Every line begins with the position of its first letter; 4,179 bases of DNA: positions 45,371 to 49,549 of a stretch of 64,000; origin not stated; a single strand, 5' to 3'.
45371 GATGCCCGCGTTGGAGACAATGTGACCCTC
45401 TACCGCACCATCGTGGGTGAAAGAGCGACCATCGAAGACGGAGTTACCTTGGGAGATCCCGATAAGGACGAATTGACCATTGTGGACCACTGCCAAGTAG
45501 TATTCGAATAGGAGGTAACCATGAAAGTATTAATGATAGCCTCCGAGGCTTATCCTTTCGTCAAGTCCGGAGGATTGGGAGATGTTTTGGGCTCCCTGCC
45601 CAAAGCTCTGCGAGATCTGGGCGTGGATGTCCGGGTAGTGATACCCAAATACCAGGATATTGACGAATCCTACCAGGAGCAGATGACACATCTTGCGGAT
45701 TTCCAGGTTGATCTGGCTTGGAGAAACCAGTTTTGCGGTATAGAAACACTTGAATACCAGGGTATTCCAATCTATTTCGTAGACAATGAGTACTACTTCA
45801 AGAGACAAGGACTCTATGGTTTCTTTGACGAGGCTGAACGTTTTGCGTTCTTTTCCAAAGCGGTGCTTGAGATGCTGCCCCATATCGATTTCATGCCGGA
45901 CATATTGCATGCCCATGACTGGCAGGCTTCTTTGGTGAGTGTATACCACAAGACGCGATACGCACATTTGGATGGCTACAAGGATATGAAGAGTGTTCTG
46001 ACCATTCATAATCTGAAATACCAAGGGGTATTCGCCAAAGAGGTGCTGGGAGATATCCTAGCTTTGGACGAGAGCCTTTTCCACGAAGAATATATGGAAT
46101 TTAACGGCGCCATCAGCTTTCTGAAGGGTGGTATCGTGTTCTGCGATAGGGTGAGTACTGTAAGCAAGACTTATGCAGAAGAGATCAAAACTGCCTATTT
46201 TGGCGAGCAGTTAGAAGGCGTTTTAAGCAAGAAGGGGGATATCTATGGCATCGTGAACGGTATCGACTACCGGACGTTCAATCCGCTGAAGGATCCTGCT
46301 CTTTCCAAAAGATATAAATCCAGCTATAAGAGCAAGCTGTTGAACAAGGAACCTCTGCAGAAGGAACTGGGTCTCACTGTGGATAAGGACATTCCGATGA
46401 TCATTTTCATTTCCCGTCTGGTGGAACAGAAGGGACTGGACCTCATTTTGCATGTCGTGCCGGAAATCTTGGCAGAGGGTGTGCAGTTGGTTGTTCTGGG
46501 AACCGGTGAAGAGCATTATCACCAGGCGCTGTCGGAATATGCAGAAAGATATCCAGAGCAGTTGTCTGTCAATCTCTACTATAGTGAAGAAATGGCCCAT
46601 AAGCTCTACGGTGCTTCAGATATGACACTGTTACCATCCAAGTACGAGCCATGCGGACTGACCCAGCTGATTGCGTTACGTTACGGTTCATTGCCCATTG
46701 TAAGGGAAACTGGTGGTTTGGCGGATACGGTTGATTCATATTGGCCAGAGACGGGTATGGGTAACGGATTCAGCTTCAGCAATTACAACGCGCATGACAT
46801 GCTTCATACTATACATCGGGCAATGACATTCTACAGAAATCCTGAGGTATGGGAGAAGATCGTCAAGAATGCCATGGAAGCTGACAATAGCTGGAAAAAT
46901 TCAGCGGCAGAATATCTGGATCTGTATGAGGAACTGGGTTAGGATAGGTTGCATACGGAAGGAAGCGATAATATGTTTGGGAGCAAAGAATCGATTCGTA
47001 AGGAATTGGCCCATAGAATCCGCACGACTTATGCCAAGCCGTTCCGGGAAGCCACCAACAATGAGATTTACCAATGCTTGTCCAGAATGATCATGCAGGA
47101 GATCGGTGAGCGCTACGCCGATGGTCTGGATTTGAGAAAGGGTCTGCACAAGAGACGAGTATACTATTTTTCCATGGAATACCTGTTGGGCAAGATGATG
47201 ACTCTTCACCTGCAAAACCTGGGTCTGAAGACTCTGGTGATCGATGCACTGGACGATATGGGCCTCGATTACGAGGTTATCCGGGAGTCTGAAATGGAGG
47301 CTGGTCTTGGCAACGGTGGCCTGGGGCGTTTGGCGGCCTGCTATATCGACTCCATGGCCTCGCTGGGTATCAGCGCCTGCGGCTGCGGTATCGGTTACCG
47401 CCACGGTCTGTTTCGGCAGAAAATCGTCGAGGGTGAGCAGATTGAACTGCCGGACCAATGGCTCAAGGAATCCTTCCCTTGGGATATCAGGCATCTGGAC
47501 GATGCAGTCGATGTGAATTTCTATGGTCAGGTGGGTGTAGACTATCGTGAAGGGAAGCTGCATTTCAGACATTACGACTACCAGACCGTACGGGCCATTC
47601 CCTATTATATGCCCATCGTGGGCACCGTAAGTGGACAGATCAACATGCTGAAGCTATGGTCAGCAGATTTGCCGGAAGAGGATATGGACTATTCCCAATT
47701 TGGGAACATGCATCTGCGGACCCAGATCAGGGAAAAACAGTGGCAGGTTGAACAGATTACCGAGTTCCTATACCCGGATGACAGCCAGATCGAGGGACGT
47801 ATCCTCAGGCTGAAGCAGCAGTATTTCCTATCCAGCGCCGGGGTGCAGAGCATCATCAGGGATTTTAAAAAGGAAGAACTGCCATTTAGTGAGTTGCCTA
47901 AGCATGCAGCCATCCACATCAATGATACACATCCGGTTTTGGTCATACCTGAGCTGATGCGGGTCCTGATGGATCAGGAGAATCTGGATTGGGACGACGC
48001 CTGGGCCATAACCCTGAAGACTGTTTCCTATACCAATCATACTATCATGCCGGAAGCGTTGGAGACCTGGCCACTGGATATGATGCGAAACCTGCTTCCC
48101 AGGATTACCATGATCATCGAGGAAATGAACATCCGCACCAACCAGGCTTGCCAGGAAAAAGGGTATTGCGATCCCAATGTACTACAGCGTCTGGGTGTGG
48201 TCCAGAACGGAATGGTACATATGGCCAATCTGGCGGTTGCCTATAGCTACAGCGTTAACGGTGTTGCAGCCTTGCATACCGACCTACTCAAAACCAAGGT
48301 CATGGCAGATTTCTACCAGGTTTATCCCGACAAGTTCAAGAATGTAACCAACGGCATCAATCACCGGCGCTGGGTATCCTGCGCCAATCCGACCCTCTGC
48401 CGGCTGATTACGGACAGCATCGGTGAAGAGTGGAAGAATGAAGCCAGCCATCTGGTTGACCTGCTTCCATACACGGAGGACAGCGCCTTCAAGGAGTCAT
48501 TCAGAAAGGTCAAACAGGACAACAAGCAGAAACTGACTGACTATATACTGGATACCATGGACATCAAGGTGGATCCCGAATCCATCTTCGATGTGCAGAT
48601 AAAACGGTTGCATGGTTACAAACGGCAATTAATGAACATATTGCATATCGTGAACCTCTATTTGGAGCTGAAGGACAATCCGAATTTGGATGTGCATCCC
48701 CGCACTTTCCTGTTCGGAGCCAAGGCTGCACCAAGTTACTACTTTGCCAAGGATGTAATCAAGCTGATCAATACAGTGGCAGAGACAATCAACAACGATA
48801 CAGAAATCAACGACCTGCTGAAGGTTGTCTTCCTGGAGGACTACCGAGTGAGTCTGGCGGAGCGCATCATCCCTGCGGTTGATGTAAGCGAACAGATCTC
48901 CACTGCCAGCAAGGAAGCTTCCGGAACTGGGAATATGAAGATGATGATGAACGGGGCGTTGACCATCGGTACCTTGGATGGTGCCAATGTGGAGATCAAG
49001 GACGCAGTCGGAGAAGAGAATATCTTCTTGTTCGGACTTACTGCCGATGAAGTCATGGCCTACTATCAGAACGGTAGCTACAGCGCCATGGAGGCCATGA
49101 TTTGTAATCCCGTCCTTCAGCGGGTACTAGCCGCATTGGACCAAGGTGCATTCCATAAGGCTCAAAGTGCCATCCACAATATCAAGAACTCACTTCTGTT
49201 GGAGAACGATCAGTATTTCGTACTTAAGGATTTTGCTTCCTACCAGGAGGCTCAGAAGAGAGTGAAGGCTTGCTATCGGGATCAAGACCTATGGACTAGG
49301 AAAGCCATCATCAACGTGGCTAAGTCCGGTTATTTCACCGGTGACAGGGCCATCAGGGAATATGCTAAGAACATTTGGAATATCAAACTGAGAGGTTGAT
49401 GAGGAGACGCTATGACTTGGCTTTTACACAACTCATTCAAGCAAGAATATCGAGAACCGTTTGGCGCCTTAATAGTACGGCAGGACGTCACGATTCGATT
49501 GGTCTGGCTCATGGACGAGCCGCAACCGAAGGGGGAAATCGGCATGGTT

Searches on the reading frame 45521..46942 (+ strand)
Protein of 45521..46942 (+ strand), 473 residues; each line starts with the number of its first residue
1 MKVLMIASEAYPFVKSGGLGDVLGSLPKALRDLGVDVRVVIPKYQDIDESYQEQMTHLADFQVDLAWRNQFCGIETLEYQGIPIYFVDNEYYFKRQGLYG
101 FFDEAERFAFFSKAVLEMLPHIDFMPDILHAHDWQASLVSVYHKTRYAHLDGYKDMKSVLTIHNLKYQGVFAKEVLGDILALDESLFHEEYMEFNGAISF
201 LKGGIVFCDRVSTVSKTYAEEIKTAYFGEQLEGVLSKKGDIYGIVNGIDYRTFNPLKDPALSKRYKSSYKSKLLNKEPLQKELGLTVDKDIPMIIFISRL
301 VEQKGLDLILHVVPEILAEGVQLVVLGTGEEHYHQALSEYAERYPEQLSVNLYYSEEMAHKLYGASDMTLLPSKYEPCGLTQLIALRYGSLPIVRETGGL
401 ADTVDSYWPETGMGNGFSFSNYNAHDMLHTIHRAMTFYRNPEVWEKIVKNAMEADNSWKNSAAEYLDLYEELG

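Call 10: search_protein_families(library=pfam, proteins=[window:45521-46942:+], max_evalue=0.0001)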
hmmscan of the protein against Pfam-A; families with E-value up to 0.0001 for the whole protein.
window:45521-46942:+ (473 aa): 5 families
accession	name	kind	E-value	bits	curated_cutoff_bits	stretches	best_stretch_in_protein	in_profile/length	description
PF08323.17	Glyco_transf_5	-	2.4e-89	299.6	22.7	1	2-236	1-238/239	Starch synthase catalytic domain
PF00534.26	Glycos_transf_1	-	1.9e-17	63.7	26.4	1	288-440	12-161/172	Glycosyl transferases group 1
PF13692.12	Glyco_trans_1_4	-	2.2e-13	51.1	27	1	292-433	2-138/142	Glycosyl transferases group 1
PF13439.12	Glyco_transf_4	-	3.4e-06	27.6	28.5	1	17-226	2-152/170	Glycosyltransferase Family 4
PF20706.3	GT4-conflict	-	4.4e-06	26.4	26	1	275-411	171-327/385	Family 4 Glycosyltransferase in conflict systems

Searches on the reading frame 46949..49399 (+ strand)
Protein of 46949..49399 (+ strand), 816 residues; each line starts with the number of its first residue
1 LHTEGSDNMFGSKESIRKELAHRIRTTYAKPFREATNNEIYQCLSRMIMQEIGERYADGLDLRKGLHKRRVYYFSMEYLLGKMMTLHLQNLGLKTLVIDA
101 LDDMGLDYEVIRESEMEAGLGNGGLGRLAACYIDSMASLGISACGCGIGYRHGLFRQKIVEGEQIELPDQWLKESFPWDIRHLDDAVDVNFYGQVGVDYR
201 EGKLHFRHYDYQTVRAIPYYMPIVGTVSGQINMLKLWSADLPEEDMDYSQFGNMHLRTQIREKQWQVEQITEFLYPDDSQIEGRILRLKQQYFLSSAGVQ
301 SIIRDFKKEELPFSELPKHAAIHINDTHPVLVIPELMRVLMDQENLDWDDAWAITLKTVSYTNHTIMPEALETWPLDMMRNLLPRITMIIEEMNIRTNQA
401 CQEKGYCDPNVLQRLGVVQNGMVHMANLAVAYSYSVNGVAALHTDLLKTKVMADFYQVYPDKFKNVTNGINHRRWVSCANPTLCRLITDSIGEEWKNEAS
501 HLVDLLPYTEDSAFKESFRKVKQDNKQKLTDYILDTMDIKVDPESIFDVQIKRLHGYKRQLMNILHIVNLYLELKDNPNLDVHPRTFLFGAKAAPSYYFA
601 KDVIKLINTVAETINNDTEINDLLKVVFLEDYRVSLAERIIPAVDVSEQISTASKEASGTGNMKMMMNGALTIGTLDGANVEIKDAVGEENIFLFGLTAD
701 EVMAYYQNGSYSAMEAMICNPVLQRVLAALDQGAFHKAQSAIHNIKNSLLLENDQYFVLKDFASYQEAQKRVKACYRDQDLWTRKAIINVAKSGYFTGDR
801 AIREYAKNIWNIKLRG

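Call 10: search_protein_families(library=pfam, proteins=[window:46949-49399:+], max_evalue=0.0001)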
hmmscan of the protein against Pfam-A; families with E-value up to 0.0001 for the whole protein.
window:46949-49399:+ (816 aa): 1 family
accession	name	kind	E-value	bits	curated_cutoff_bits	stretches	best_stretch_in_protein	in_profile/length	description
PF00343.26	Phosphorylase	-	1.5e-303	1009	27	1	102-812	2-713/713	Carbohydrate phosphorylase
